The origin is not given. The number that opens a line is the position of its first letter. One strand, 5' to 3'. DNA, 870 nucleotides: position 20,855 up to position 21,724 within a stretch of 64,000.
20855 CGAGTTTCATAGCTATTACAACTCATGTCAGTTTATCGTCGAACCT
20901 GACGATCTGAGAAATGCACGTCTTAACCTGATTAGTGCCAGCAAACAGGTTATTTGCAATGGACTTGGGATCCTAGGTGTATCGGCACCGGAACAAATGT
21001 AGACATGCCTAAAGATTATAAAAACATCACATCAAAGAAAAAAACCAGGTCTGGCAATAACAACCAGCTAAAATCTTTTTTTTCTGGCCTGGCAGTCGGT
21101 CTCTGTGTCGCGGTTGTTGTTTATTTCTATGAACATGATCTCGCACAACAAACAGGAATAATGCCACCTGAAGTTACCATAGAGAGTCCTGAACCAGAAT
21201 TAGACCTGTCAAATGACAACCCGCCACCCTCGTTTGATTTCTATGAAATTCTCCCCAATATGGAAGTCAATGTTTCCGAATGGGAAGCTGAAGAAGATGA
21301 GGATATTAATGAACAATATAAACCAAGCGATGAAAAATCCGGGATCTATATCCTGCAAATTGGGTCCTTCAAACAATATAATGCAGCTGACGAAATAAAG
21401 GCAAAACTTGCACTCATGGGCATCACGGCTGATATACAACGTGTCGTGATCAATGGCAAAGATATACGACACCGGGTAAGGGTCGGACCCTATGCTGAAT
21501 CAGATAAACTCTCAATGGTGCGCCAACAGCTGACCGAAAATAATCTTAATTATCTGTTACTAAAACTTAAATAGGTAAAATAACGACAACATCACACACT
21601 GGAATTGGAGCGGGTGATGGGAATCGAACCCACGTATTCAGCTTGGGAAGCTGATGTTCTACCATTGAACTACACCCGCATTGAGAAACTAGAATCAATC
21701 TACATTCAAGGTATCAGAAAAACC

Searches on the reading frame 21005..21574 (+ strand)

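Call 47: search_protein_families(library=pfam, proteins=[window:21005-21574:+], max_evalue=0.001)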
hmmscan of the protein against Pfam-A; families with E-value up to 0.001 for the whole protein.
window:21005-21574:+ (189 aa): 1 family
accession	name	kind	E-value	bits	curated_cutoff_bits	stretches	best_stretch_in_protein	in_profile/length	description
PF05036.18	SPOR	-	1.6e-12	48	21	1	112-177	2-65/76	SPOR domain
